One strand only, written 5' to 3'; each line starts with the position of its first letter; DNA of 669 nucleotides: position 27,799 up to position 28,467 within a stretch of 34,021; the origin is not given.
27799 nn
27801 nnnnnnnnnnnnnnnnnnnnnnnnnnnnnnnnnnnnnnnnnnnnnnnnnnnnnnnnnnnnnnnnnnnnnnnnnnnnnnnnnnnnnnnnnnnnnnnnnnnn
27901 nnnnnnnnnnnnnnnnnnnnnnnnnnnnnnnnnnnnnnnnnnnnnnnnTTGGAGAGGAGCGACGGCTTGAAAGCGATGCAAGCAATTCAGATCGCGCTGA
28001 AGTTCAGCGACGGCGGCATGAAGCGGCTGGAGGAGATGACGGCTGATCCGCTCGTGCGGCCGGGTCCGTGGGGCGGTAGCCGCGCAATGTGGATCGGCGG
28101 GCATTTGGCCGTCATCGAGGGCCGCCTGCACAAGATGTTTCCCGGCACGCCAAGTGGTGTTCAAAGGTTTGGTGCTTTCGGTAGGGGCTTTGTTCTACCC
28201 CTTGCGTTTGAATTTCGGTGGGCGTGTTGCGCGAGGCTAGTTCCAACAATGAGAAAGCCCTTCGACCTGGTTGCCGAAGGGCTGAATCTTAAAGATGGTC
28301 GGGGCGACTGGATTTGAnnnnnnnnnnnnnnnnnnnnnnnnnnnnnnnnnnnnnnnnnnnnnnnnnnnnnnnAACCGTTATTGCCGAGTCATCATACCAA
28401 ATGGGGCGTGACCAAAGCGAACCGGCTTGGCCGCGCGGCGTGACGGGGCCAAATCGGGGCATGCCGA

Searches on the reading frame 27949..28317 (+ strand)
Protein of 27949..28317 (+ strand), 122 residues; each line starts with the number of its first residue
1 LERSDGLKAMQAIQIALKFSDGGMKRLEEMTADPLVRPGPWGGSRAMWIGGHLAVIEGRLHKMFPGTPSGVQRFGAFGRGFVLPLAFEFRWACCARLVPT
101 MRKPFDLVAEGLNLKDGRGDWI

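Call 24: search_protein_families(library=ncbifam, proteins=[window:27949-28317:+], max_evalue=0.01)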
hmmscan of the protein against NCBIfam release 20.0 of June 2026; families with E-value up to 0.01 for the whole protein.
window:27949-28317:+ (122 aa): 0 families

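Call 84: search_protein_representatives(protein=window:27976-28317:+)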
Query: 113 residues. Proteins with E-value up to 0.001 (for the whole library): 41; up to 1e-10: 15; up to 1e-30: 1. The best 41 are listed.
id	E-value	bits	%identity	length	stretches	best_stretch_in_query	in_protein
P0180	6.8e-73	258.9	100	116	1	1-113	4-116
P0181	1.8e-22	96.0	70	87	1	1-71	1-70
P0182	4.1e-19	85.2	66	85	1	2-65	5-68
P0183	6.1e-19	84.6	62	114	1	2-66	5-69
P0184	1.1e-18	83.9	64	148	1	2-65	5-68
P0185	6.5e-18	81.3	62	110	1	2-65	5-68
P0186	1.3e-17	80.3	58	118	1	2-66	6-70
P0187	2.1e-17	79.7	57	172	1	3-65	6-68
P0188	9.0e-17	77.6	63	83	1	2-58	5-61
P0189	1.3e-16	77.2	66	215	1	8-65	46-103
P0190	3.1e-15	72.6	86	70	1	1-42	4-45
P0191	5.5e-14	68.6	58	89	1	2-68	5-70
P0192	5.8e-14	68.5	55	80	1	2-65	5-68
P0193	2.2e-13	66.7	69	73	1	21-65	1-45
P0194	4.7e-11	59.1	62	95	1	2-53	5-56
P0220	8.2e-04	35.8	56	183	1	73-113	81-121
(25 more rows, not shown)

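Call 86: find_encoding_contigs(protein=P0220, flank=8000, max_places=4)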
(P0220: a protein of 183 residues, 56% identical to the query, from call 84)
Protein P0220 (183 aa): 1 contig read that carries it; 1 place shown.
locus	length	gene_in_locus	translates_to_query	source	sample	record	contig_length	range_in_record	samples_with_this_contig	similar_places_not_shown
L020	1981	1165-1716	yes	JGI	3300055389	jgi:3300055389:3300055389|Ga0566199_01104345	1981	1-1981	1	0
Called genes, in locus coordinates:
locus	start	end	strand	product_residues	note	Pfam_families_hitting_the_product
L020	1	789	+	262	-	?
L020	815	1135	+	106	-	PF02627:CMD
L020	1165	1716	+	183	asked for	-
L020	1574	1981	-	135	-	?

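Call 94: find_encoding_contigs(protein=P0181, flank=10000, max_places=6)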
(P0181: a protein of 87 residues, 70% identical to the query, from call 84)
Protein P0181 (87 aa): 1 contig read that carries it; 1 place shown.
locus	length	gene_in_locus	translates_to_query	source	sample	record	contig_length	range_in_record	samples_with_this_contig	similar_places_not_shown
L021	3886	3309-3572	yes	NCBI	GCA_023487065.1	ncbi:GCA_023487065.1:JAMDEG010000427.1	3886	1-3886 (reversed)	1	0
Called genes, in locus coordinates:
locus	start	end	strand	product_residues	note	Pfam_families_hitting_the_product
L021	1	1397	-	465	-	?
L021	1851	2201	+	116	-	PF01022:HTH_5, PF12840:HTH_20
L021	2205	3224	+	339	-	PF10604:Polyketide_cyc2, PF08327:AHSA1, PF13669:Glyoxalase_4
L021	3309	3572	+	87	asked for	-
